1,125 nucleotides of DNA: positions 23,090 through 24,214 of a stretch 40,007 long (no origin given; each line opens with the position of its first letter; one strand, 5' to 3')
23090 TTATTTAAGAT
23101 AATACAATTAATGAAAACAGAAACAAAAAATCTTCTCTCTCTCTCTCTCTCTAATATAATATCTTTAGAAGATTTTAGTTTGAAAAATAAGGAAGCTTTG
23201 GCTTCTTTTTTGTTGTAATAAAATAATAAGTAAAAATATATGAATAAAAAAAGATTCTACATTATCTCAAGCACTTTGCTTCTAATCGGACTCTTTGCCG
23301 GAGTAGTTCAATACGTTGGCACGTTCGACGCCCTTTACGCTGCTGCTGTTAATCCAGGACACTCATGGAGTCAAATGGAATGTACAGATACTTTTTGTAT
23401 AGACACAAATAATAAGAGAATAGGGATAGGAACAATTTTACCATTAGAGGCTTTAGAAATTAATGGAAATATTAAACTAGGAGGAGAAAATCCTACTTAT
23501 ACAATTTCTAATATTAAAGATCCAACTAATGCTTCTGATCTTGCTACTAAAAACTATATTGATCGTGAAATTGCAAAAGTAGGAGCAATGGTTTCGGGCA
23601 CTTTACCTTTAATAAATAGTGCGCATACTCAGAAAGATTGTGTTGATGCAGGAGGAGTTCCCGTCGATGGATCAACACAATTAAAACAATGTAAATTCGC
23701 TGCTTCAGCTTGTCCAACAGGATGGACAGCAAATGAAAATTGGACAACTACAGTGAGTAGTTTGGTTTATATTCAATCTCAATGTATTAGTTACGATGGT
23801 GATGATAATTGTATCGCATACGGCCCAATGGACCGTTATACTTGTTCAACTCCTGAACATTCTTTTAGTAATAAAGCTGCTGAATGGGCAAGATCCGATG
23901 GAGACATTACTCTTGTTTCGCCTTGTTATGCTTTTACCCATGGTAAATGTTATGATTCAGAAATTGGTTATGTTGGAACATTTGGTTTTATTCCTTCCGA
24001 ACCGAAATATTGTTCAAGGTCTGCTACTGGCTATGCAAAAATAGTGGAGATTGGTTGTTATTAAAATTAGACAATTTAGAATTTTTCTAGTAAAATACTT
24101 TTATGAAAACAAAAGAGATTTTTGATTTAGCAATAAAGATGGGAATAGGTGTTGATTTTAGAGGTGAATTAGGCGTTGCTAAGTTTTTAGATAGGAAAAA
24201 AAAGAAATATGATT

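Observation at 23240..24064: Dispersed multigene family of secreted, disulfide-rich proteins with tail-fibre-like motifs (3 intact copies plus 1 remnant in 40 kb)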

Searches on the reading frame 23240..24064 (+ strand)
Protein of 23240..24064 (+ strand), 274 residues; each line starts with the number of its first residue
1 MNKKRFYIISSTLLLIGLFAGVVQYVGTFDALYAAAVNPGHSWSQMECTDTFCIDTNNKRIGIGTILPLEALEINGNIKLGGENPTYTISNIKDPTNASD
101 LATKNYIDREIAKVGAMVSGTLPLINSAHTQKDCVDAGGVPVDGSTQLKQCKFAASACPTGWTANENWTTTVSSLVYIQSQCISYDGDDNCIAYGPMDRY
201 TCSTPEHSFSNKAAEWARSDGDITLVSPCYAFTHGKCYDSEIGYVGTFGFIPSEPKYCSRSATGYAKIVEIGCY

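Call 7: search_protein_families(library=pfam, proteins=[window:23240-24064:+], max_evalue=10)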
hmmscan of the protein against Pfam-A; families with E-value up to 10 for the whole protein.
window:23240-24064:+ (274 aa): 1 family
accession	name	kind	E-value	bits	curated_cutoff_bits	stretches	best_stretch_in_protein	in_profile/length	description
PF22279.1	DGF-1_N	-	0.13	13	28.1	1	108-154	11-57/105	DGF-1 N-terminal domain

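Call 8: search_protein_families(library=phrogs, proteins=[window:23240-24064:+], max_evalue=10)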
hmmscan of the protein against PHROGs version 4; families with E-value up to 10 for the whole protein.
window:23240-24064:+ (274 aa): 7 families
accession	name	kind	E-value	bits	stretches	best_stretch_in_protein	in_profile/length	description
phrog_16122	-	head and packaging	0.0014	18.7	1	73-113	164-201/526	virion structural protein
phrog_5906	-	unknown function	0.0018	19.3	1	49-78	31-60/197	-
phrog_26630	-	tail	0.0018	17.9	1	87-113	128-154/506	tail fiber protein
phrog_1640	-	tail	0.0074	16.4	1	87-111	140-163/765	tail protein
phrog_9399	-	unknown function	0.012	16.8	1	97-137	8-52/67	-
phrog_3269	-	tail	0.071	12.7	1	50-84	19-51/689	tail protein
phrog_22537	-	unknown function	0.18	13.1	1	32-59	61-88/120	-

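Call 11: find_encoding_contigs(protein=window:23240-24064:+, flank=10000, max_places=6)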
Protein window:23240-24064:+ (274 aa): 2 contigs read that carry it; 2 places shown.
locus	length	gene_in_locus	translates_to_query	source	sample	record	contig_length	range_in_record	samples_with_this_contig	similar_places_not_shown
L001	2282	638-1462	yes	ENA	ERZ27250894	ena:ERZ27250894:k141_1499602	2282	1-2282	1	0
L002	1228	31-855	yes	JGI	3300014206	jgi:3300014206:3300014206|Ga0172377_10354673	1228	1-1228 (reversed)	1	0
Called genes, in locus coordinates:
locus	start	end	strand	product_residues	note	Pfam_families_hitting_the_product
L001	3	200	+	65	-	?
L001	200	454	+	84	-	PF02823:ATP-synt_DE_N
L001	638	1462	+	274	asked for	-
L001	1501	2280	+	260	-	?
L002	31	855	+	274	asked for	-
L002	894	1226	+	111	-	?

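Call 12: find_homologous_proteins(query=window:23240-24061:+, max_evalue=0.001)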
Query window:23240-24061:+ (274 aa): 30 proteins with E <= 0.001 among 468 candidates.
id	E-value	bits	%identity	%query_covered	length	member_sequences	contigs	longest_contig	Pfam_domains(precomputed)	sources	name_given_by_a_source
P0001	1.3e-186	637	100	100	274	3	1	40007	-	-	-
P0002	2.6e-131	455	79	91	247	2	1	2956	-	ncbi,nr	ncbi:MAG: hypothetical protein PHX22_12090 [Dysgonamonadaceae bacterium]|nr:hypothetical protein [Dy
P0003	9.2e-109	381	65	100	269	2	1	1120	-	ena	-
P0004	1.3e-78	283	58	84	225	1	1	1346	-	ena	-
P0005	7.3e-55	205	56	64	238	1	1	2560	-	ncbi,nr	ncbi:MAG: hypothetical protein PHX52_03085 [Candidatus Pacebacteria bacterium]|nr:hypothetical prote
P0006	2.9e-54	203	50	74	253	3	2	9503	-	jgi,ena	-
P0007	9.6e-38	149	39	100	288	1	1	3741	-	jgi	-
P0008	5.1e-35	140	71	30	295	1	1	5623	-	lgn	-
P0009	1.3e-34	138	42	66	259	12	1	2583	-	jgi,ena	-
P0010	1.6e-34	138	81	31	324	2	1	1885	PF09603.16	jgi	-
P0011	1.2e-32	132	61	37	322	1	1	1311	PF09603.16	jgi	-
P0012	4.5e-32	130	73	30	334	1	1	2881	PF09603.16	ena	-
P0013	6.5e-32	129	75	29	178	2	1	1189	-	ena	-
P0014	6.6e-32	129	72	34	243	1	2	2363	-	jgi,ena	-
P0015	9.0e-31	126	58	41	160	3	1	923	-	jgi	-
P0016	1.1e-30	125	69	30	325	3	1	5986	PF09603.16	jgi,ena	-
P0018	1.4e-28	118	67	30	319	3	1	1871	PF09603.16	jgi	-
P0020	1.0e-26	112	69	30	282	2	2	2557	PF09603.16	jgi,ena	-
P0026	9.6e-24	103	63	30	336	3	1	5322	PF09603.16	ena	-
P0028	9.6e-18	83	48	39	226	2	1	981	-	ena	-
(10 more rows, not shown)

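Call 26: search_solved_structures(query=A4, max_evalue=10, show_alignments=2)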
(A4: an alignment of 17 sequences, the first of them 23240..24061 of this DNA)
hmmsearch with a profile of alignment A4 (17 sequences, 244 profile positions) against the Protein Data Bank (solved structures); distinct sequences matched with E-value up to 10: 0.

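Call 27: search_protein_families(library=ncbifam, proteins=[window:23240-24064:+, P0010, P0028, P0014], max_evalue=1)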
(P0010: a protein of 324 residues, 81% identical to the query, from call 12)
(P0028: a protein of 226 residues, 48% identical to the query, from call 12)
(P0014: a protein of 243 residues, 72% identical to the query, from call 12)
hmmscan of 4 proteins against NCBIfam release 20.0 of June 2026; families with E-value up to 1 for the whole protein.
window:23240-24064:+ (274 aa): 1 family
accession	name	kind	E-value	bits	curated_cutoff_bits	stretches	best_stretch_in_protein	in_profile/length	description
NF042994.1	AntiSigF_NrsF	equivalog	0.11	11.9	300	1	4-45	89-130/214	anti-sigma-F factor NrsF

P0010 (324 aa): 2 families
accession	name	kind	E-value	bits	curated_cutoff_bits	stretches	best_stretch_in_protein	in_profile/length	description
TIGR02145.1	Fib_succ_major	domain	1.7e-26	94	41.65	1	121-323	1-176/176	FISUMP domain-containing protein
NF042994.1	AntiSigF_NrsF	equivalog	0.071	12.6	300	1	4-53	89-136/214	anti-sigma-F factor NrsF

P0028 (226 aa): 1 family
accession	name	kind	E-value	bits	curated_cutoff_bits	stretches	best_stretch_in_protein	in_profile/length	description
NF041186.1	SenA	equivalog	0.0016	17.9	420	1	134-181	284-321/382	selenoneine synthase SenA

P0014 (243 aa): 1 family
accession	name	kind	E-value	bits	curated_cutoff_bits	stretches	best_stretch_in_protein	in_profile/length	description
NF042994.1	AntiSigF_NrsF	equivalog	0.12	11.8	300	1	4-49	89-132/214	anti-sigma-F factor NrsF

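Call 38: predict_structure(alignment_id=A4)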
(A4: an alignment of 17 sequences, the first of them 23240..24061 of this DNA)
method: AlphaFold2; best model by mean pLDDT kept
length: 274 residues; sequences in the alignment: 17
mean_pLDDT: 52.7   pTM: 0.35
mean pLDDT of the five models: 52.7, 50.5, 50.4, 48.8, 47.3
residues with pLDDT >= 90: 0; 70-90: 53; 50-70: 78; < 50: 143
segments of 3 or more residues with pLDDT < 50: 34-40, 64-66, 68-125, 145-147, 179-181, 194-204, 215-265
pLDDT, mean of each block of 10 residues (from residue 1): 68 71 57 48 53 57 48 38 39 36 38 38 52 84 60 83 74 52 55 45 56 48 39 39 36 42 56 82
secondary structure, 60 per line:
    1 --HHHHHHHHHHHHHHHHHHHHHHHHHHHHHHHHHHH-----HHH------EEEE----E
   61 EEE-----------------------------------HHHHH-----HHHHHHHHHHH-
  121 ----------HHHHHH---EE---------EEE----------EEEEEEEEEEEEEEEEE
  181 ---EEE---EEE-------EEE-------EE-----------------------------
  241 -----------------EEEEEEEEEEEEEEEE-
elements in order: H3-37 E52-55 E60-63 H99-103 H109-119 H131-136 E151-153 E164-180 E184-186 E190-192 E200-202 E258-273
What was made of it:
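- AF2 places a helix at residues 3-37 (call 38). The full-length copy 2 model is poor (pLDDT 52.7; call 38), so the stalk structure and oligomeric state are unknown. A long N-terminal hydrophobic helix (helix 3-37 in call 38).
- Tried and rejected: Too poor to use (pLDDT 52.7, call 38), so it was not sent to Foldseek.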

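Call 39: search_protein_representatives(alignment_id=A4)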
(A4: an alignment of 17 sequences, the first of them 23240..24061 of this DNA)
Query: 17 sequences, 244 profile positions. Proteins with E-value up to 0.001 (for the whole library): 12594; up to 1e-10: 1767; up to 1e-30: 59. The best 150 are listed.
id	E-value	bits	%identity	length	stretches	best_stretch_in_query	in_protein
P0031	8.3e-95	333.5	-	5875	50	52-99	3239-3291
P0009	5.5e-89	314.4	-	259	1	1-244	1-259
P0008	2.0e-80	286.4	-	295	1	1-244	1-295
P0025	3.1e-77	276.0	-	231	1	1-244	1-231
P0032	5.6e-71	255.5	-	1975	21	49-95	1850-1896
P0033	8.0e-67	241.9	-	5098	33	49-118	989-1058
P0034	1.5e-63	231.1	-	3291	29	49-120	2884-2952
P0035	3.0e-53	197.4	-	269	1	1-244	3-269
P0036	1.1e-51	192.3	-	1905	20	38-116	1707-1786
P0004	2.0e-51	191.4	-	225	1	46-244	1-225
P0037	4.4e-49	183.8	-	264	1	1-244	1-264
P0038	9.3e-46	172.9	-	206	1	28-244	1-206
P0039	1.1e-45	172.7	-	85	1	1-81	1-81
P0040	1.6e-45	172.1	-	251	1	1-244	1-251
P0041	2.8e-45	171.3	-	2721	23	50-114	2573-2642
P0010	4.1e-45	170.8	-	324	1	1-88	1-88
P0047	8.7e-41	156.6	-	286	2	56-244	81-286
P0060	9.4e-35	136.9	-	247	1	1-244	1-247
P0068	2.0e-32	129.2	-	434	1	57-244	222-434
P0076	6.6e-31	124.3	-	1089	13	49-89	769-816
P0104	7.6e-28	114.2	-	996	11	49-82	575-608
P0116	1.4e-26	110.1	-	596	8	48-107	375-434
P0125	1.2e-25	107.1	-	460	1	59-244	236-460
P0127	1.7e-25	106.5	-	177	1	106-244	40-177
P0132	2.8e-25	105.9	-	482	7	48-115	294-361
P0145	1.7e-24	103.2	-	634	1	88-244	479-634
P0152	5.0e-24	101.7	-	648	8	50-82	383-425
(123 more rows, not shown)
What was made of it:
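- On Phage tail fibre with intramolecular chaperone (Peptidase_S74): Call 39: the same profile segment repeats 10-50x in giant proteins.
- Profile positions 49-99 repeat 10-50x in proteins of 1-7 kaa (call 39).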

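Call 48: search_protein_families(library=pfam, proteins=[P0116, P0132, P0152, P0076, P0104, P0068, P0145, P0125], max_evalue=0.01)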
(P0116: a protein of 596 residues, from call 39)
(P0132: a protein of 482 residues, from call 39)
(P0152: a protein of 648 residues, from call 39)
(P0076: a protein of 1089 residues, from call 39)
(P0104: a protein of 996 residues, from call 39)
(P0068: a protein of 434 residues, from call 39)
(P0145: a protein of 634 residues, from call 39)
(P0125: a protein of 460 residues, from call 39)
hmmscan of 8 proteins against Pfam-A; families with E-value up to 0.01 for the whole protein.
P0116 (596 aa): 0 families

P0132 (482 aa): 0 families

P0152 (648 aa): 1 family
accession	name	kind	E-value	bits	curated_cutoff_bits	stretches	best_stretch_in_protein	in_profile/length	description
PF01391.23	Collagen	-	0.0052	17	27.2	1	11-32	34-55/60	Collagen triple helix repeat (20 copies)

P0076 (1089 aa): 0 families

P0104 (996 aa): 1 family
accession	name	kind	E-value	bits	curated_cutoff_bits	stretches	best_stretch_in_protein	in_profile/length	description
PF13884.11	Peptidase_S74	-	3e-15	56.7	22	1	883-939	1-57/58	Chaperone of endosialidase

P0068 (434 aa): 0 families

P0145 (634 aa): 0 families

P0125 (460 aa): 1 family
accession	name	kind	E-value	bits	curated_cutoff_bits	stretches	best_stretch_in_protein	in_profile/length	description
PF00990.26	GGDEF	-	3.7e-05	24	23.8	1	120-199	4-84/161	Diguanylate cyclase, GGDEF domain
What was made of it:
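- On Phage tail fibre with intramolecular chaperone (Peptidase_S74): S74 is present only in the distant repeat-sharing protein P0104 (call 48).
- One of these has Peptidase_S74 (call 48).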

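Call 81: find_encoding_contigs(protein=P0040, flank=10000, max_places=3)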
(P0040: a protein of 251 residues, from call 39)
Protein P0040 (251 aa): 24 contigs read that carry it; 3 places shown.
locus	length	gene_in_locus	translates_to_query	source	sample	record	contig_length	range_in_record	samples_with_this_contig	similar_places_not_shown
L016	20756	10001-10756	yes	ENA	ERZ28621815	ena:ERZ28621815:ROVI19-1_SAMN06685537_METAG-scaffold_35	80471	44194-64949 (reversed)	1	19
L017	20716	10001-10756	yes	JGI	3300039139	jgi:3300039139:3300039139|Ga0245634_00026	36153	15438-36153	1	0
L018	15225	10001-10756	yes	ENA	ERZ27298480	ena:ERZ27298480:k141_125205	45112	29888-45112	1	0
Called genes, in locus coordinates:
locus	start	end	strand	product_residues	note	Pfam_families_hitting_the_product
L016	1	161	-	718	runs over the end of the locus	PF16927:HisKA_7TM, PF01590:GAF (weak), PF13492:GAF_3, PF13185:GAF_2 (weak), PF00512:HisKA, PF02518:HATPase_c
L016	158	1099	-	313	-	PF12147:Methyltransf_20, PF13847:Methyltransf_31 (weak)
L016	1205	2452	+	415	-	PF03952:Enolase_N, PF00113:Enolase_C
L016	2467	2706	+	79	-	PF00462:Glutaredoxin, PF13417:GST_N_3, PF13409:GST_N_2 (weak)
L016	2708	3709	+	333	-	PF00044:Gp_dh_N, PF02800:Gp_dh_C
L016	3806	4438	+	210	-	-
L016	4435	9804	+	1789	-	PF00932:LTD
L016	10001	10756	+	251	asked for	-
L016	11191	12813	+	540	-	PF03023:MurJ, PF01554:MatE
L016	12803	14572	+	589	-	PF00009:GTP_EFTU, PF01926:MMR_HSR1 (faint), PF22042:EF-G_D2 (weak), PF03144:GTP_EFTU_D2, PF14492:EFG_III (weak), PF00679:EFG_C, PF06421:LepA_C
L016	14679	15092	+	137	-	PF04977:DivIC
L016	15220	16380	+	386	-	PF07963:N_methyl (weak)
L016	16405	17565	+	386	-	PF09603:Fib_succ_major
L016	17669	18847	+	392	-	-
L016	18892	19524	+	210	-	PF13549:ATP-grasp_5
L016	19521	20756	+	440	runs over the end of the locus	PF02629:CoA_binding, PF13380:CoA_binding_2, PF13607:Succ_CoA_lig, PF19045:Ligase_CoA_2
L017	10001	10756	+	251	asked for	-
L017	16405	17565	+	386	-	PF09603:Fib_succ_major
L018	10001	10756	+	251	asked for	-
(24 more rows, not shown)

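Call 85: find_encoding_contigs(protein=P0003, flank=3000, max_places=2)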
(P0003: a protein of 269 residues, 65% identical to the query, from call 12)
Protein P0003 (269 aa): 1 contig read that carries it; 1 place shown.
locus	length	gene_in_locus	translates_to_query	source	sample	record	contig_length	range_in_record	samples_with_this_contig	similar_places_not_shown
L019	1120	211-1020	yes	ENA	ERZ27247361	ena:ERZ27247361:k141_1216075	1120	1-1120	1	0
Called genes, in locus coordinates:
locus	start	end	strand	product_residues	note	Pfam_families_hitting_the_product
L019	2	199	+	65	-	?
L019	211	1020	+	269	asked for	-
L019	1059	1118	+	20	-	?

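Call 86: find_encoding_contigs(protein=P0002, flank=3000, max_places=2)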
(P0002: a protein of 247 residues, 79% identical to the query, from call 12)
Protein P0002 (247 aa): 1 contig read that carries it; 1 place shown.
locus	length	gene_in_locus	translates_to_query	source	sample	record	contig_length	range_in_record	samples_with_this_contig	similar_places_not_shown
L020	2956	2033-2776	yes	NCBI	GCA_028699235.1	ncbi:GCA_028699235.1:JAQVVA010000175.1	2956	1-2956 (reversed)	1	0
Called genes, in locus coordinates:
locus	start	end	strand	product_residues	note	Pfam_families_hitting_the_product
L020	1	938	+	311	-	PF00006:ATP-synt_ab, PF22919:ATP-synt_VA_C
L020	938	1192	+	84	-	PF02823:ATP-synt_DE_N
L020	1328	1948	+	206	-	-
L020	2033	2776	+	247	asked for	-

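Call 91: search_protein_families(library=pfam, proteins=[L016:3806-4438:+, L016:15220-16380:+], max_evalue=0.01)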
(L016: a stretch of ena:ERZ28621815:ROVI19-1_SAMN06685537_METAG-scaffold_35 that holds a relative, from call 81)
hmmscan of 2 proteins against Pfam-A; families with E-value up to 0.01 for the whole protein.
L016:3806-4438:+ (210 aa): 1 family
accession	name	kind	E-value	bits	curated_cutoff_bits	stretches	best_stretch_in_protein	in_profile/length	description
PF18933.6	PsbP_2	-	0.0015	19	27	1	9-191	3-168/184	PsbP-like protein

L016:15220-16380:+ (386 aa): 1 family
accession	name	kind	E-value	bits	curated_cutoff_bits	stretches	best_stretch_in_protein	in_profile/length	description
PF07963.17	N_methyl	-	1.9e-06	27.6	21.2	1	2-25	3-26/27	Prokaryotic N-terminal methylation motif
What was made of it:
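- CPR make pili, and pilin-like plus FISUMP genes are adjacent in L016 (calls 81, 91).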

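Call 95: search_dna_similar(query=window:23240-24061:+, collection=phages, mode=protein, max_evalue=0.01, max_rows=15)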
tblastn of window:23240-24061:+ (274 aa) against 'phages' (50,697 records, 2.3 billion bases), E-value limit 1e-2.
Records with a match: 10; places in all: 10; records where one place covers at least 80% of the query: 0.
Best place of each record, by identity: <60% 10.
By first word of the organism name: Klebsiella 9; Phage 1.
By host as written in the record: Klebsiella pneumoniae 5; Klebsiella pneumoniae 51503 2; - 1; Klebsiella michiganensis 1; Klebsiella pneumoniae 111-2 1.
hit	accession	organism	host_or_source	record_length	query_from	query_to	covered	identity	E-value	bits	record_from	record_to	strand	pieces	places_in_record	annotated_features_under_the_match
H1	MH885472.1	Phage PBKP05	-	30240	76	176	37%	33.7%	7e-3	44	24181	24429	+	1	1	record has no annotation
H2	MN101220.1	Klebsiella phage KMI6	Klebsiella michiganensis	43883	76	151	28%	38.2%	8e-3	44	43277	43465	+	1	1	tail fiber protein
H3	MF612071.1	Klebsiella phage AltoGao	Klebsiella pneumoniae 51503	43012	76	151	28%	38.2%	8e-3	44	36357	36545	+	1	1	tail fiber protein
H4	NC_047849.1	Klebsiella phage AltoGao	Klebsiella pneumoniae 51503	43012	76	151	28%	38.2%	8e-3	44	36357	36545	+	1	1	tail fiber protein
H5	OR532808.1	Klebsiella phage RCIP0014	Klebsiella pneumoniae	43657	76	151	28%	38.2%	9e-3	43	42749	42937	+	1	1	hypothetical protein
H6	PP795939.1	Klebsiella phage BUCT822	Klebsiella pneumoniae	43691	76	151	28%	38.2%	9e-3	43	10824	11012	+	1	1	hypothetical protein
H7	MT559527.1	Klebsiella phage vB_KpnP_cmc20192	Klebsiella pneumoniae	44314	76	151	28%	38.2%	9e-3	43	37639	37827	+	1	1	record has no annotation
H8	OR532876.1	Klebsiella phage RCIP0082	Klebsiella pneumoniae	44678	76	151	28%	38.2%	9e-3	43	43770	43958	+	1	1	hypothetical protein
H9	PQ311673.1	Klebsiella phage vB_KpnP_ZX22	Klebsiella pneumoniae 111-2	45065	76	151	28%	38.2%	9e-3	43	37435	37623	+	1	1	tail fiber protein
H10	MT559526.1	Klebsiella phage vB_KpnP_cmc20191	Klebsiella pneumoniae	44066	76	151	28%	38.2%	9e-3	43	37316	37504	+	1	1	record has no annotation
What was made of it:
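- On Phage tail fibre with intramolecular chaperone (Peptidase_S74): Call 95 supports this weakly.
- Weak matches to Klebsiella phage tail-fibre genes (call 95). The stalk has tail-fibre-like motifs (calls 8, 95).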
